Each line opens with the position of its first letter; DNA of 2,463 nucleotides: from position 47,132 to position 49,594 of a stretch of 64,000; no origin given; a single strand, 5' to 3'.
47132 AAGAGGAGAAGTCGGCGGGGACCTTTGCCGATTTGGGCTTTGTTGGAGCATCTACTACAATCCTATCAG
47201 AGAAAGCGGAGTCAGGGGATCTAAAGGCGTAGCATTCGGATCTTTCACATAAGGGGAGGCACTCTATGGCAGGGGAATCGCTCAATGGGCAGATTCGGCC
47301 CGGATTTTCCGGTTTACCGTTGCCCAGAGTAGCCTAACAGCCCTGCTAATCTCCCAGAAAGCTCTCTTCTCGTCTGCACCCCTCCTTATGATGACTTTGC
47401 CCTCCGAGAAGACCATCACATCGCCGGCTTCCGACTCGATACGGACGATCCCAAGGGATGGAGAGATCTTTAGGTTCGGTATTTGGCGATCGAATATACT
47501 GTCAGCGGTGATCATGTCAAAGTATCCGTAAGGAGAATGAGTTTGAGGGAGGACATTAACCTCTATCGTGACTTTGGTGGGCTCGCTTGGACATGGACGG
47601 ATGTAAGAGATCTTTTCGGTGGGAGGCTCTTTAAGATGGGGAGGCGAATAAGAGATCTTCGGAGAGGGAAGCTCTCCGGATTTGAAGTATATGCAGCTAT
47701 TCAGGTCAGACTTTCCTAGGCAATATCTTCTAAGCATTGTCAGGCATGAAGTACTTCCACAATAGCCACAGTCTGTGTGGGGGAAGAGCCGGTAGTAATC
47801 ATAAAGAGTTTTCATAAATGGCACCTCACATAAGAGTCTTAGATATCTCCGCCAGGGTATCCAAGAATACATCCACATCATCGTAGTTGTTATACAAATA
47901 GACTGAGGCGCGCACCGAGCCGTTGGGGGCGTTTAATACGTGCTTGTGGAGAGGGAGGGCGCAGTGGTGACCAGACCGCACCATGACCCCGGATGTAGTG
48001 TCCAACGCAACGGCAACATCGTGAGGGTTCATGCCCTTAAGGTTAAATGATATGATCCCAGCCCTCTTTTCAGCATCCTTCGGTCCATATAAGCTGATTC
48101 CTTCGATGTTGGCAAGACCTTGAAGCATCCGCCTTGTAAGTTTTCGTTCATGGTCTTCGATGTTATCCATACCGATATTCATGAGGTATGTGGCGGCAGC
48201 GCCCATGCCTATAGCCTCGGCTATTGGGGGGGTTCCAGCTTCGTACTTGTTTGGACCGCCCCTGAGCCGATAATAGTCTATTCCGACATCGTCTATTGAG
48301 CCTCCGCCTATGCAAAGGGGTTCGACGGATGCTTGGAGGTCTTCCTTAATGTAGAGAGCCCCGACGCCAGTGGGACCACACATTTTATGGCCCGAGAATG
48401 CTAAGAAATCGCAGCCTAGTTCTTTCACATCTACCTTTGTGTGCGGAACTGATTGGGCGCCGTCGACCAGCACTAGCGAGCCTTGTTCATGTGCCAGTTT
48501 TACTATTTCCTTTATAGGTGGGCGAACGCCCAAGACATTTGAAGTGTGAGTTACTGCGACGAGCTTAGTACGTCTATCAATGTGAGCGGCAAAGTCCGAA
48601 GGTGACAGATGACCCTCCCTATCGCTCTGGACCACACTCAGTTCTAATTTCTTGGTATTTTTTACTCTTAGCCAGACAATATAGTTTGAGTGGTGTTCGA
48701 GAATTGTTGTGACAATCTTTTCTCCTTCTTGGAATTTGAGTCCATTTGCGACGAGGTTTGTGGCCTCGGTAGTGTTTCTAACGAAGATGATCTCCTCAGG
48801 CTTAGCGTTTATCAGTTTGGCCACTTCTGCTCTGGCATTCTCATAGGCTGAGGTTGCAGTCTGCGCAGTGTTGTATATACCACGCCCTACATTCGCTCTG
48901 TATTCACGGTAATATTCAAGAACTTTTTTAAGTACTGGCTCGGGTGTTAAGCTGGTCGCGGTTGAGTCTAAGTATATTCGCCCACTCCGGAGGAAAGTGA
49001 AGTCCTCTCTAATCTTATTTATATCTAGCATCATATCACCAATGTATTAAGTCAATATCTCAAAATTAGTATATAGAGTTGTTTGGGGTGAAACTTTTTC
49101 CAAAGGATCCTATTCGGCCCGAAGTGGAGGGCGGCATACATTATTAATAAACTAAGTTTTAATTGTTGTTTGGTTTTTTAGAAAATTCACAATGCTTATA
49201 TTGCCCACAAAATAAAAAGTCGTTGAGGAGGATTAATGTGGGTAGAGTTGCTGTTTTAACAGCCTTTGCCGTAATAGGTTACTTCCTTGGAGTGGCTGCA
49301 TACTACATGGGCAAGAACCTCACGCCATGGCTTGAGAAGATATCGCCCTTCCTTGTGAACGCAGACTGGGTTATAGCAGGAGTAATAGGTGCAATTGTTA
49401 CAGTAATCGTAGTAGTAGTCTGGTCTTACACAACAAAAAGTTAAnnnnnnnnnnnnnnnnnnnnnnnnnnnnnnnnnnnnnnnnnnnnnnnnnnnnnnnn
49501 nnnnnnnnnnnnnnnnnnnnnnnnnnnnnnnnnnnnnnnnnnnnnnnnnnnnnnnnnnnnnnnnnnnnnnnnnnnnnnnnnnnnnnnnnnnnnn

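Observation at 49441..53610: cdvB–cdvB–cdvC cluster without cdvA, divergent from a 442-aa TrmB-family protein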

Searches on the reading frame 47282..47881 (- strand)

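Call 7: search_protein_families(library=ncbifam, proteins=[window:47282-47881:-], max_evalue=0.01)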
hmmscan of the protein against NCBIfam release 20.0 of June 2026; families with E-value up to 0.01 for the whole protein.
window:47282-47881:- (199 aa): 1 family
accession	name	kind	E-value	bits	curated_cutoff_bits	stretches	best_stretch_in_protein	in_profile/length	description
NF003195.0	PRK04165.1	equivalog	0.00018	20.5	306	1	27-69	6-48/450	acetyl-CoA decarbonylase/synthase complex subunit gamma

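Call 20: search_protein_families(library=pfam, proteins=[window:47282-47881:-], max_evalue=0.05)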
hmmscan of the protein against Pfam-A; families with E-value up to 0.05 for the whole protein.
window:47282-47881:- (199 aa): 1 family
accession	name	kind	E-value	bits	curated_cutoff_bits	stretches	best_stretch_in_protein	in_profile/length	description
PF04060.18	FeS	-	8.4e-05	22.7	23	1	34-65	2-33/33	Putative Fe-S cluster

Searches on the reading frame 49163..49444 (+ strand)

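Call 3: search_protein_families(library=pfam, proteins=[window:49163-49444:+], max_evalue=0.01)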
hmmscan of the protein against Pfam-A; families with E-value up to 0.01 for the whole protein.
window:49163-49444:+ (93 aa): 1 family
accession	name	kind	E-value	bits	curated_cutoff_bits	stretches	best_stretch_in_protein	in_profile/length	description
PF13886.12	TM7S3_TM198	-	0.0098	16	29.2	0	28-90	17-76/199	TM7S3/TM198-like domain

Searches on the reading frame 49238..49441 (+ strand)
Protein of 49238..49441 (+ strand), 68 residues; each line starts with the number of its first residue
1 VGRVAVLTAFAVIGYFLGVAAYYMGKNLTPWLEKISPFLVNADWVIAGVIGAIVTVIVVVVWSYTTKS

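Call 90: find_homologous_proteins(query=A5, max_evalue=0.001)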
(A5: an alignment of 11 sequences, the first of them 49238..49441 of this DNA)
Query A5 (11 sequences) (68 aa, profile of the alignment): 458 proteins with E <= 0.001 among 4576 candidates; the best 120 are listed.
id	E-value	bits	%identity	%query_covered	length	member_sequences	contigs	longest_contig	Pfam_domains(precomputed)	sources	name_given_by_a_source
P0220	4.3e-27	112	84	100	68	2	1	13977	-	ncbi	ncbi:MAG: hypothetical protein ACUVQ5_04795 [Candidatus Methanomethylicaceae archaeon]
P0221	2.1e-26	109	87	100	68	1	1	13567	-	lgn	-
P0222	3.3e-26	109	88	100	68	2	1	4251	-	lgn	-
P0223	1.3e-25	107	97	99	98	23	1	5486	-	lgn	-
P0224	1.4e-25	107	81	100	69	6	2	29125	-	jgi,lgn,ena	-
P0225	3.8e-25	105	74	100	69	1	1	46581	-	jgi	jgi:hypothetical protein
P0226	8.2e-25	104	65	100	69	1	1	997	-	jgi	jgi:hypothetical protein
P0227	8.3e-25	104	85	100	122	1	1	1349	-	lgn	-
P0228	1.3e-24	104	63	100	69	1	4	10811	-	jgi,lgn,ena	-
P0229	1.6e-24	103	60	100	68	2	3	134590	-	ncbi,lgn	-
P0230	1.9e-24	103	74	97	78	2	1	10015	-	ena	-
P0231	7.6e-24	101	60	100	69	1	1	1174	-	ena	-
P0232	1.5e-22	97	46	99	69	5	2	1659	-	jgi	-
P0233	7.4e-22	95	64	99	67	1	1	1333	-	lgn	-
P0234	3.4e-21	93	35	96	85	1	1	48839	-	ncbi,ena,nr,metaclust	ncbi:MAG: hypothetical protein AOA65_0110 [Candidatus Bathyarchaeota archaeon BA1]|nr:MAG: hypotheti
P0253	1.8e-19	87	34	94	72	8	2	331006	-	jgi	-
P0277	6.4e-19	85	31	99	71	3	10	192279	-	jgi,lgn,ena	jgi:hypothetical protein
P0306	2.5e-18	84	39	94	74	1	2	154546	-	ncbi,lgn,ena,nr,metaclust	ncbi:MAG: hypothetical protein AOA66_1708 [Candidatus Bathyarchaeota archaeon BA2]|nr:MAG: hypotheti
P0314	3.1e-18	83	38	97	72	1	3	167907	-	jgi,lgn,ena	-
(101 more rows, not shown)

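Call 91: find_encoding_contigs(protein=P0306, flank=5000, max_places=1)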
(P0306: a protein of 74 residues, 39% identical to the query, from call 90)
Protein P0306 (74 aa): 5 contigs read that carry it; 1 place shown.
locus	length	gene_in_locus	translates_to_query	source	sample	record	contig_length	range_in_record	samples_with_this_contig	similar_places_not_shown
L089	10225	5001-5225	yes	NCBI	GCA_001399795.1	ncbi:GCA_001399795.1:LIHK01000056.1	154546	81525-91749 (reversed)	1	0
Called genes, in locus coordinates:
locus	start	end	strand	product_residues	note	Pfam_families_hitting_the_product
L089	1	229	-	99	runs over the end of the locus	-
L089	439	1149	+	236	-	PF03205:MobB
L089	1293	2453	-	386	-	PF00004:AAA, PF17862:AAA_lid_3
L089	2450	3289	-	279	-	PF03357:Snf7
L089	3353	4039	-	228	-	PF18822:CdvA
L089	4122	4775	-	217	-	PF03357:Snf7 (weak)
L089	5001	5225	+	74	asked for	-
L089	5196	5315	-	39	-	-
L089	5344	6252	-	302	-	PF01925:TauE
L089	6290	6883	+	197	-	PF06267:DUF1028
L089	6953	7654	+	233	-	-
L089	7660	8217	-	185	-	-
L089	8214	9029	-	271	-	-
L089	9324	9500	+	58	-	PF10779:XhlA (weak)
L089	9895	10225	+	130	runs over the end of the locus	PF05942:PaREP1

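Call 92: find_encoding_contigs(protein=P0253, flank=5000, max_places=1)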
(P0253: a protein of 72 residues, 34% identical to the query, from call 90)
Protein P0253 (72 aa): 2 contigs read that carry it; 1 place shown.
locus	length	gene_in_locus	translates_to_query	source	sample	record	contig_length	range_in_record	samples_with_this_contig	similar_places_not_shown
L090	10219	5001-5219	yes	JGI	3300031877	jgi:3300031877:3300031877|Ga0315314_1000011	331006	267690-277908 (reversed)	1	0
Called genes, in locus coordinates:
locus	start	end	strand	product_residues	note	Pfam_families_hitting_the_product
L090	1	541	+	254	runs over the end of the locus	PF03205:MobB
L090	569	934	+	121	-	-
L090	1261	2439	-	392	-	PF05496:RuvB_N (faint), PF00004:AAA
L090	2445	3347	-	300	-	PF03357:Snf7 (weak)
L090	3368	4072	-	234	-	PF18822:CdvA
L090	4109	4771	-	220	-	-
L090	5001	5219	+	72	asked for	-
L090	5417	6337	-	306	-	PF01008:IF-2B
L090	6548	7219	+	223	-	-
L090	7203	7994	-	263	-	PF00156:Pribosyltran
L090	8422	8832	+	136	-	-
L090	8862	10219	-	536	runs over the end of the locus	PF01921:tRNA-synt_1f, PF19269:Anticodon_2 (weak)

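Call 93: find_encoding_contigs(protein=P0277, flank=5000, max_places=1)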
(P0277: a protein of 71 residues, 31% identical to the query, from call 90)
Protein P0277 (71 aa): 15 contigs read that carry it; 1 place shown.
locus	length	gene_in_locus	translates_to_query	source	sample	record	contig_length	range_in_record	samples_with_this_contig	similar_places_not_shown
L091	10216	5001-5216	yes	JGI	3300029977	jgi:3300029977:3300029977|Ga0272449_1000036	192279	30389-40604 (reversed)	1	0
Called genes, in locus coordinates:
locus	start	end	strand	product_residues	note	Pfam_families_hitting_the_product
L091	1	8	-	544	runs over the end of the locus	-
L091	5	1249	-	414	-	PF14239:RRXRR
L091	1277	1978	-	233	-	-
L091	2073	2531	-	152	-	PF01047:MarR (weak), PF13404:HTH_AsnC-type, PF13412:HTH_24, PF25212:HVO_A0114 (faint), PF01037:AsnC_trans_reg, PF22482:AsnC_trans_reg_3 (weak)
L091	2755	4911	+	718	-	PF04513:Baculo_PEP_C (weak)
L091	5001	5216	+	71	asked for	-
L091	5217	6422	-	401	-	PF01978:TrmB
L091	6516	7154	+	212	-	-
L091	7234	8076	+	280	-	PF03357:Snf7 (weak)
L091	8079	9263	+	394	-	PF04212:MIT (weak), PF13191:AAA_16 (faint), PF07728:AAA_5 (faint), PF00004:AAA, PF13401:AAA_22 (faint), PF17862:AAA_lid_3, PF09336:Vps4_C (weak)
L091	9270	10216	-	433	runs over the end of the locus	PF01336:tRNA_anti-codon, PF00152:tRNA-synt_2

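Call 94: find_encoding_contigs(protein=P0314, flank=5000, max_places=1)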
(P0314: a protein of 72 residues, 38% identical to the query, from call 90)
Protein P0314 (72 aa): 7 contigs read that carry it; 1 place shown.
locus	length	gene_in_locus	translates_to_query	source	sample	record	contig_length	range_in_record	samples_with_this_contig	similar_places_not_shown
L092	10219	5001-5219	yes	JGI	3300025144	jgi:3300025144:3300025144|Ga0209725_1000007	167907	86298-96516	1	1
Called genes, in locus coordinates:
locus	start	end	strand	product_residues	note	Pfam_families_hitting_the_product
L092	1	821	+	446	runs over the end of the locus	PF07705:CARDB, PF18998:Flg_new_2, PF00801:PKD, PF18911:PKD_4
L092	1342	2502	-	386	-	PF04212:MIT (faint), PF00004:AAA, PF17862:AAA_lid_3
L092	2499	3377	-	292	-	-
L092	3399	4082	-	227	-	PF05239:PRC (weak), PF18822:CdvA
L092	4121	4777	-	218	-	PF03357:Snf7 (weak)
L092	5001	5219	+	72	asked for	-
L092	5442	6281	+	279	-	PF12797:Fer4_2 (faint), PF00037:Fer4 (weak), PF12838:Fer4_7, PF13187:Fer4_9, PF13237:Fer4_10 (weak), PF13484:Fer4_16 (faint), PF14697:Fer4_21 (weak), PF00037:Fer4 (weak)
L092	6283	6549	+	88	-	PF25160:LdpA_Fe-S-bd (faint), PF12797:Fer4_2 (faint), PF12837:Fer4_6 (weak), PF13237:Fer4_10 (faint), PF14697:Fer4_21 (weak), PF12838:Fer4_7 (weak), PF13187:Fer4_9 (weak), PF00037:Fer4 (weak), +1 more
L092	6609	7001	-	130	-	PF07366:SnoaL, PF14534:DUF4440 (weak), PF12680:SnoaL_2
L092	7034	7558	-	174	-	PF07366:SnoaL, PF12680:SnoaL_2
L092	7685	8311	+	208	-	-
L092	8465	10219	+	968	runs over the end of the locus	PF04851:ResIII, PF00270:DEAD, PF00271:Helicase_C, PF22590:Cas3-like_C_2 (weak), PF19306:WHD_Lhr, PF08494:DEAD_assoc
